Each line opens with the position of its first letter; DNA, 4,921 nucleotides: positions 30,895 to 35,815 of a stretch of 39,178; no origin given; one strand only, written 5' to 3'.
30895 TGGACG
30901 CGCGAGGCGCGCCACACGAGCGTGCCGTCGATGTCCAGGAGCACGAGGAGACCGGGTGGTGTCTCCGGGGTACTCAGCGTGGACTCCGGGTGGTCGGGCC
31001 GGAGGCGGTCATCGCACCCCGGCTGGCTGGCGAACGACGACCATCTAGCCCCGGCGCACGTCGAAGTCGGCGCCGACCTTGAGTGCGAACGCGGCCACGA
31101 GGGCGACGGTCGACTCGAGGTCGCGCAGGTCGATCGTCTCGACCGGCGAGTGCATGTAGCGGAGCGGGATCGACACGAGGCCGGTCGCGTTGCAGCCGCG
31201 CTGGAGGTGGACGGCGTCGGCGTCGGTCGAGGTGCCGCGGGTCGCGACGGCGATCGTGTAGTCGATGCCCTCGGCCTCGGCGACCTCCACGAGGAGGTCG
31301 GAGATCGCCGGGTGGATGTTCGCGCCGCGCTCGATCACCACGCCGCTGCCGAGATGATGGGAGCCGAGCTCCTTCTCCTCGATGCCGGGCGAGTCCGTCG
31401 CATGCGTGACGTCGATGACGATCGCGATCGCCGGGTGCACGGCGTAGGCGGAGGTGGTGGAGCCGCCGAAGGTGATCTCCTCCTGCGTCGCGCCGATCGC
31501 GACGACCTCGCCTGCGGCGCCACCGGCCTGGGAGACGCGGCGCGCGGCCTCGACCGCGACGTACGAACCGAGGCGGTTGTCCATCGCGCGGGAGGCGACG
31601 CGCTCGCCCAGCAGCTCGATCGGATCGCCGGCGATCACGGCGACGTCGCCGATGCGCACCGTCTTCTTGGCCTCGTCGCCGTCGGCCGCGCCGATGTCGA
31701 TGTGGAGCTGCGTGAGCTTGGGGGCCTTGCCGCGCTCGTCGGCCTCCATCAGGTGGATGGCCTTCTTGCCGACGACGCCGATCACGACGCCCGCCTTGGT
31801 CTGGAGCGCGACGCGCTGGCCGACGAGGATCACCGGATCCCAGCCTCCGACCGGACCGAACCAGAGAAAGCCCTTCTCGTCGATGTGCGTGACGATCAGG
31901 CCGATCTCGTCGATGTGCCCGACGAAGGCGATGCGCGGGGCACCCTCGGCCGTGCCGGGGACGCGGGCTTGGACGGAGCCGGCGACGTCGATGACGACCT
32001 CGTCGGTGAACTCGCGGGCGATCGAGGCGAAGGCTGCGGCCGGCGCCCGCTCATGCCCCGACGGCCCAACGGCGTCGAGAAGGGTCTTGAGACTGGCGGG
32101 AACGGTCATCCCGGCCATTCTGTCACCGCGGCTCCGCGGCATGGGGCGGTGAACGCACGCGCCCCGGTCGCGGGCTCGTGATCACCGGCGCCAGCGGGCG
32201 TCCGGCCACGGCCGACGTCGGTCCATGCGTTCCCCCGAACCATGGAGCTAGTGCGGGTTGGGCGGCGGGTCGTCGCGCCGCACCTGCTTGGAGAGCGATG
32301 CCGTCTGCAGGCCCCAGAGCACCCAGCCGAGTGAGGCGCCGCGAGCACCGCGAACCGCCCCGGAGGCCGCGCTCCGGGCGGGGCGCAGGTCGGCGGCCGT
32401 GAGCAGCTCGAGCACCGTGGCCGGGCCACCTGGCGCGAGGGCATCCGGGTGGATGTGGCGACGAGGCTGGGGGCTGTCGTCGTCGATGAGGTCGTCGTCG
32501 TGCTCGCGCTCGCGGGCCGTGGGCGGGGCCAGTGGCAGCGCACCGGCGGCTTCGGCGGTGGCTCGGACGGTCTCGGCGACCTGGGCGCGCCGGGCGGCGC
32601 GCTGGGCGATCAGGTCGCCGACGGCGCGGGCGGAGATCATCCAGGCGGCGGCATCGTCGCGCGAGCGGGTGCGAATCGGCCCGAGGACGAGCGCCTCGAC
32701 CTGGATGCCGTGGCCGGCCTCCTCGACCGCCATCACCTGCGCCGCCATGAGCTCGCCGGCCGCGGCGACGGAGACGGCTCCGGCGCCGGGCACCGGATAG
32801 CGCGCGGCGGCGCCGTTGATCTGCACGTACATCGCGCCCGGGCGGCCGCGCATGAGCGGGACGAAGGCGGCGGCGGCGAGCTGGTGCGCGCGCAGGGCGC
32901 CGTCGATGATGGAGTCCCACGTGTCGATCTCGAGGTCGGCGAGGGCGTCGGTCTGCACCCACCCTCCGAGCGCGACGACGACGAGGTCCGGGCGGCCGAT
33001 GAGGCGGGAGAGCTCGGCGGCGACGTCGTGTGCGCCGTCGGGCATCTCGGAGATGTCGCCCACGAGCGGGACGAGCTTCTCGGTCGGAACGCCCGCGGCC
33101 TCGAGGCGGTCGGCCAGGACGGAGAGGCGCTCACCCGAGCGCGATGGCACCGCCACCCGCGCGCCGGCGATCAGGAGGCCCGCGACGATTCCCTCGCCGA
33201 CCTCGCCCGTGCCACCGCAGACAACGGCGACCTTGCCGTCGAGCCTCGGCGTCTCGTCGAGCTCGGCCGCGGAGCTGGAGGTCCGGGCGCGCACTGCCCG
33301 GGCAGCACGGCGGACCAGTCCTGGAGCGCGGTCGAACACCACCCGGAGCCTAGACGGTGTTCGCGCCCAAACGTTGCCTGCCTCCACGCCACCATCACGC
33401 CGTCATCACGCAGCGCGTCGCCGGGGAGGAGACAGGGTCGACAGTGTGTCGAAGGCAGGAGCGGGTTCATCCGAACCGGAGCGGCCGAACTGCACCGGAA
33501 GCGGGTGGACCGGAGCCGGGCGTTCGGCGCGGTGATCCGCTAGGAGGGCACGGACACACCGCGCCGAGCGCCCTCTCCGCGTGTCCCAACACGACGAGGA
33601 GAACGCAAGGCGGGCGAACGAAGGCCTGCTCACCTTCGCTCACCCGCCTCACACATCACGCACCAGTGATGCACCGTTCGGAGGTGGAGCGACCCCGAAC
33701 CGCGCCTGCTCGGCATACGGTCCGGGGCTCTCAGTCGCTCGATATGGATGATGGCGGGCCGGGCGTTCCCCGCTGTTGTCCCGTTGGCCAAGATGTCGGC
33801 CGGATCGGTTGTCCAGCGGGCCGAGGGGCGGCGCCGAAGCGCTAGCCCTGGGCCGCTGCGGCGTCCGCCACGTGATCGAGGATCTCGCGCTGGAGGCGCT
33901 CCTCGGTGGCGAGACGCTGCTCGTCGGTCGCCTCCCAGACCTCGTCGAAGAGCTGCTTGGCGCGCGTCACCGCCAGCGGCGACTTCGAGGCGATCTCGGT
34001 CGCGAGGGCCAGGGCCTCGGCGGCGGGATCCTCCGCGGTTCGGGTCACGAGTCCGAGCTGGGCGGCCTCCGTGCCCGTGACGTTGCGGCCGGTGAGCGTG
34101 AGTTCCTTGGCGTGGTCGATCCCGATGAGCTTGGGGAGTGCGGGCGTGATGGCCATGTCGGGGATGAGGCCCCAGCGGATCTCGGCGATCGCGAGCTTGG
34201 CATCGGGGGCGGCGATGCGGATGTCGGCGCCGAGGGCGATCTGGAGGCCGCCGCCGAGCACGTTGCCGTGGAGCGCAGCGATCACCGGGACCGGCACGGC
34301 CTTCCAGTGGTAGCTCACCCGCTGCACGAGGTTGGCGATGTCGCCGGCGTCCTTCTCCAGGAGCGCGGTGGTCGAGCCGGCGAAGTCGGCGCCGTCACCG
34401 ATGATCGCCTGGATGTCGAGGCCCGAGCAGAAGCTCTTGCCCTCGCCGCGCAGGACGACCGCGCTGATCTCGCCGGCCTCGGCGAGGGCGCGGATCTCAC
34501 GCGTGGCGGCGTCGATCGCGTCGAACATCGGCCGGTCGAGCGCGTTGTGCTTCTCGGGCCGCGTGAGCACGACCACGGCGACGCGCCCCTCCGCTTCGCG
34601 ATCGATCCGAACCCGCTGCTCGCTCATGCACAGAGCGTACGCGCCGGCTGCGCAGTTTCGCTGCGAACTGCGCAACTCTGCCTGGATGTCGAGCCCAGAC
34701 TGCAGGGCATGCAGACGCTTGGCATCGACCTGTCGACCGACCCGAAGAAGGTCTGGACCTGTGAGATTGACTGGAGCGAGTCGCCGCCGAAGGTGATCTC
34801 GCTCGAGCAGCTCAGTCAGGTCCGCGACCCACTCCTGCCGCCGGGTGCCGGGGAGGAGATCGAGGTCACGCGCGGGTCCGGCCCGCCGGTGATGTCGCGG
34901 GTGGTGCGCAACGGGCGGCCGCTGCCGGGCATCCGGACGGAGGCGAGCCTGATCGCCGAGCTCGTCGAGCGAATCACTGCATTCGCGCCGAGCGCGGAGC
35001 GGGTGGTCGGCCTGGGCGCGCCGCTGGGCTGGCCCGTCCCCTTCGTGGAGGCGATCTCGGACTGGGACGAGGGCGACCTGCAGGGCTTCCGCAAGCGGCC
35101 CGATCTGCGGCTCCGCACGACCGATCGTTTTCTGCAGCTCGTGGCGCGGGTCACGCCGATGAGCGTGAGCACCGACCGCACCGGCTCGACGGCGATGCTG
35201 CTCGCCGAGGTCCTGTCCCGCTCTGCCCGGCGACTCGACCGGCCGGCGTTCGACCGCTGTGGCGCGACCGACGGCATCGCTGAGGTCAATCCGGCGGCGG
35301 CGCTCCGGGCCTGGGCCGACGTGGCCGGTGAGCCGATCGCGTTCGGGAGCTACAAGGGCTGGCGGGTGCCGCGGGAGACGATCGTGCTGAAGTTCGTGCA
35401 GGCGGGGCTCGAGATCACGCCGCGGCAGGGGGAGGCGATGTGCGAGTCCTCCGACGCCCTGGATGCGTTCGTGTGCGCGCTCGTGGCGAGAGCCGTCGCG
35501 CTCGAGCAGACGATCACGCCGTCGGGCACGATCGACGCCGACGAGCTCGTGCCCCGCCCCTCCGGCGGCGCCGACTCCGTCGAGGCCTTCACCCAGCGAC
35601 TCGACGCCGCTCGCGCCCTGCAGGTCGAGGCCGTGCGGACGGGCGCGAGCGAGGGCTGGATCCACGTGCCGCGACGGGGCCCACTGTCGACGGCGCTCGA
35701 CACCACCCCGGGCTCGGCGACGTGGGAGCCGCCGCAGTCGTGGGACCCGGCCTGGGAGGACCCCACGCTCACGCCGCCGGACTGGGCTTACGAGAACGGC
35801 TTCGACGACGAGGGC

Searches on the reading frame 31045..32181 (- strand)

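Call 73: search_protein_families(library=pfam, proteins=[window:31045-32181:-], max_evalue=0.0001)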
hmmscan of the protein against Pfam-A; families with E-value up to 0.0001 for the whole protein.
window:31045-32181:- (378 aa): 2 families
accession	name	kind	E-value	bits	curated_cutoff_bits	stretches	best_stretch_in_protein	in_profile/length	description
PF05343.19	Peptidase_M42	-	9.4e-80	268.2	23.2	1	68-361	1-292/292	M42 glutamyl aminopeptidase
PF01546.33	Peptidase_M20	-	1.5e-05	25.5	24.6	1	200-367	34-205/206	Peptidase family M20/M25/M40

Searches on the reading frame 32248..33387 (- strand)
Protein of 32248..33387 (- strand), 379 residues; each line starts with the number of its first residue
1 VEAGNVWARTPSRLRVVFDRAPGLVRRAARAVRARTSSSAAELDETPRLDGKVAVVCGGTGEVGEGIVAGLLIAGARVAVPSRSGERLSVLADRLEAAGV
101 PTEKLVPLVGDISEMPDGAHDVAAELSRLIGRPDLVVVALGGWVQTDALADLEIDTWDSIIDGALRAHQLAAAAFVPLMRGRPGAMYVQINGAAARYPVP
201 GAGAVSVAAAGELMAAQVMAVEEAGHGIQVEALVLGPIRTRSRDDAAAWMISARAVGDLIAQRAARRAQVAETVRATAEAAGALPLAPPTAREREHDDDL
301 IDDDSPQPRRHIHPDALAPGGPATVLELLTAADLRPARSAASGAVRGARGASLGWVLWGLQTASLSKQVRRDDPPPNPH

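Call 73: search_protein_families(library=pfam, proteins=[window:32248-33387:-], max_evalue=0.0001)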
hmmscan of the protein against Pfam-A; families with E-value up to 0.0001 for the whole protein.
window:32248-33387:- (379 aa): 2 families
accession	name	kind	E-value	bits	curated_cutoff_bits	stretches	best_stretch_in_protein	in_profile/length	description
PF00106.31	adh_short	-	4.7e-18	65.8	26.6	1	52-248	1-192/195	short chain dehydrogenase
PF13561.12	adh_short_C2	-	1.2e-12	48.3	27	1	63-274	8-213/236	Enoyl-(Acyl carrier protein) reductase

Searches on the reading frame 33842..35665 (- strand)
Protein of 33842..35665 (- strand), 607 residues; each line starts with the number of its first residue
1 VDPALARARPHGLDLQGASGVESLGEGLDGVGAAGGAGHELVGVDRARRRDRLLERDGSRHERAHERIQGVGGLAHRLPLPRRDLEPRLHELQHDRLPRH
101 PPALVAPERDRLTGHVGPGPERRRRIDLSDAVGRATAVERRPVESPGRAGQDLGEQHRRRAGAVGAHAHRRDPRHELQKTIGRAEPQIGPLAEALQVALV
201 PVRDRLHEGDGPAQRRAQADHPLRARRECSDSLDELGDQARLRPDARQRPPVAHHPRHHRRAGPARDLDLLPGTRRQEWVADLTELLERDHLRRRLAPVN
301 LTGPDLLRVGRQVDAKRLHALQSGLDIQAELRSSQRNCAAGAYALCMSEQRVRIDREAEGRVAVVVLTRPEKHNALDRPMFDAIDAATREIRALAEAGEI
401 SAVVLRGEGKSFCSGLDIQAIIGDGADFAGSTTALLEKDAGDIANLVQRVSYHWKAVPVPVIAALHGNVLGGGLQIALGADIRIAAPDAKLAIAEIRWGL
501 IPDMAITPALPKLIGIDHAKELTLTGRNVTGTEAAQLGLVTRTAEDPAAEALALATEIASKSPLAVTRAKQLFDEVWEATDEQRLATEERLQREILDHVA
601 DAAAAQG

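Call 73: search_protein_families(library=pfam, proteins=[window:33842-35665:-], max_evalue=0.0001)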
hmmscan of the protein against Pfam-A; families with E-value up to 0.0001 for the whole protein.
window:33842-35665:- (607 aa): 2 families
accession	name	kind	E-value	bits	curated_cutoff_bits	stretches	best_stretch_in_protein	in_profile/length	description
PF00378.25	ECH_1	-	9.6e-40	136.9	27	1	358-598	2-230/251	Enoyl-CoA hydratase/isomerase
PF16113.10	ECH_2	-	1.9e-31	110.2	27.2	1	363-597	2-223/335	Enoyl-CoA hydratase/isomerase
